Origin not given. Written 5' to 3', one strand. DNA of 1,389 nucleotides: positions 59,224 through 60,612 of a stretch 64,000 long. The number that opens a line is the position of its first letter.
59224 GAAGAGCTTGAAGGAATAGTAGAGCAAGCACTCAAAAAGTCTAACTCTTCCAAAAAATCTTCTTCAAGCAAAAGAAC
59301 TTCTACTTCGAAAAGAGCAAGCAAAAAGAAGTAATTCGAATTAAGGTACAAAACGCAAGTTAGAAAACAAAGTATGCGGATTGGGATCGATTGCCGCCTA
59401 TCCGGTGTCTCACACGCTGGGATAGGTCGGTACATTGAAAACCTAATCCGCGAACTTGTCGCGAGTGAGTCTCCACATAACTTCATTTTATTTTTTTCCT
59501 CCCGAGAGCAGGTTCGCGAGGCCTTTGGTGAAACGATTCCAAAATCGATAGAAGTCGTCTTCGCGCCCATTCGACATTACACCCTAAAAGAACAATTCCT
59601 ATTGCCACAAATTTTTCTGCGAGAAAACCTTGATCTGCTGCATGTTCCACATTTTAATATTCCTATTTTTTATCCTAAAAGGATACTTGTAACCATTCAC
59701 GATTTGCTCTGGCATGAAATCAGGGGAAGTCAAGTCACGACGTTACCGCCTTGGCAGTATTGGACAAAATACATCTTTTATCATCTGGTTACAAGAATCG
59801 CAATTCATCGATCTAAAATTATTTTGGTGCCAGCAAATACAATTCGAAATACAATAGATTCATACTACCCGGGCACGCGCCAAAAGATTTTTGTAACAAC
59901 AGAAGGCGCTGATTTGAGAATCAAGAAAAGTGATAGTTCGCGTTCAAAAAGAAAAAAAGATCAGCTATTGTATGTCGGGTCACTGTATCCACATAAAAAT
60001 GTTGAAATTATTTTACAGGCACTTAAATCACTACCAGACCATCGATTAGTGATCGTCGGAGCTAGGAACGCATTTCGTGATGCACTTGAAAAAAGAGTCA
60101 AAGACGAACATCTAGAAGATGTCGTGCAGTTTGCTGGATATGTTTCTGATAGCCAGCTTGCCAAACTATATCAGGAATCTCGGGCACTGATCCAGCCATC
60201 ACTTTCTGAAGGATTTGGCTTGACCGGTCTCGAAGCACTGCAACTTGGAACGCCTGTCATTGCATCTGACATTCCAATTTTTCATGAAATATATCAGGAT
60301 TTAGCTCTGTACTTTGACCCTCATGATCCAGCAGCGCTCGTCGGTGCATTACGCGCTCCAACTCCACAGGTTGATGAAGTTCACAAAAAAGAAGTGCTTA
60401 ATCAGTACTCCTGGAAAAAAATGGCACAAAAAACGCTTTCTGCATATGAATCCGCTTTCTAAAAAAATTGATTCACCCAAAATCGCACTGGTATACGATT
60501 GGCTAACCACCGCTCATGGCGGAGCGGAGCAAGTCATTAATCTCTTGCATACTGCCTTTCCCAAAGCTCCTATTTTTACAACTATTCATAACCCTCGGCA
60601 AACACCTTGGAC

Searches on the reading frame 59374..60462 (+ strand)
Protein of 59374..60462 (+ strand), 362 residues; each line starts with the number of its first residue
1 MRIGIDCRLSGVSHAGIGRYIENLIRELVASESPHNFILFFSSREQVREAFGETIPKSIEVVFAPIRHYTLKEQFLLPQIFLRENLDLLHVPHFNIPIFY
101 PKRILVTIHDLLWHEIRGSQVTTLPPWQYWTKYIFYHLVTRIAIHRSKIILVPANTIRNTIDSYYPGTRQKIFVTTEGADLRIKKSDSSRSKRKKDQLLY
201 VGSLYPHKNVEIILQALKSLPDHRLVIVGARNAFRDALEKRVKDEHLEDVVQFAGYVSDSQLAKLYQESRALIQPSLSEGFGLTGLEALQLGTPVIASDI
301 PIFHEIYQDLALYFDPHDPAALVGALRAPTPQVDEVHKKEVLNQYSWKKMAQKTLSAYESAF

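Call 66: search_protein_families(library=ncbifam, proteins=[window:59374-60462:+], max_evalue=0.00001)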
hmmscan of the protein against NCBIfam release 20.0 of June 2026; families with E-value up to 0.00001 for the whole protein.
window:59374-60462:+ (362 aa): 28 families (the best 25 are shown)
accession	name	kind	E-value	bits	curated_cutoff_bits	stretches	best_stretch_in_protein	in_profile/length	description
TIGR04047.1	MSMEG_0565_glyc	hypoth_equivalog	5.1e-24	85.1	259.85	1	194-359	192-372/373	MSMEG_0565 family glycosyltransferase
NF041876.1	EPS_EpsE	equivalog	4.6e-15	55.8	400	1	168-330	184-359/389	exopolysaccharide biosynthesis GT4 family glycosyltransferase EpsE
NF038295.1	EPS_HpsP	equivalog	8.8e-15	54.6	550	1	190-360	202-386/388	hormogonium polysaccharide biosynthesis glycosyltransferase HpsP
NF041010.1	glycosy_Agl16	equivalog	1e-14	54.2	575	1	169-361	155-351/352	glycosylation protein Agl16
TIGR03449.1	mycothiol_MshA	equivalog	7.4e-14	51.5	462.5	1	149-361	167-403/406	D-inositol-3-phosphate glycosyltransferase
NF038255.1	exopoly_VpsD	equivalog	7.7e-14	51.3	300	1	22-323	27-341/381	VpsD family glycosyltransferase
TIGR04157.1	glyco_rSAM_CFB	subfamily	3.1e-13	49.5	400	1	148-309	172-341/406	TIGR04157 family glycosyltransferase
TIGR02149.1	glgA_Coryne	subfamily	1.1e-12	47.8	302.4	1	139-360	137-389/391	glycogen synthase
NF053513.1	Gtran_IagA_BgsA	equivalog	2.3e-12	46.6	460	1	146-312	105-279/333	LTA glycolipid anchor biosynthesis glycosyltransferase, IagA/BgsA family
NF053787.1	GlcN_PG_synth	equivalog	2.5e-12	46.3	480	1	194-360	196-358/361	N-acetylglucosaminyl phosphatidylglycerol synthase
TIGR03088.1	stp2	hypoth_equivalog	3.2e-12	46.2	409.05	1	155-359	163-371/374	TIGR03088 family PEP-CTERM/XrtA system glycosyltransferase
NF038229.1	Glyco4_Geo_Pelo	equivalog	2.1e-11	43.4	400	1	139-301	102-270/338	GPMC system family 4 glycosyltransferase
TIGR03999.1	thiol_BshA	equivalog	2.4e-11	43.2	273.7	1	69-309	68-313/375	N-acetyl-alpha-D-glucosaminyl L-malate synthase BshA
NF046085.1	XrtY_assoc_Gly1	equivalog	5.9e-11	41.8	400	1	180-299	192-315/387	XrtY-associated glycosyltransferase XYAG1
NF047880.1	glyco_SdgA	exception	7.3e-11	41.3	800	1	144-300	266-421/488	serine-aspartate repeat adhesin O-glycosyltransferase SdgA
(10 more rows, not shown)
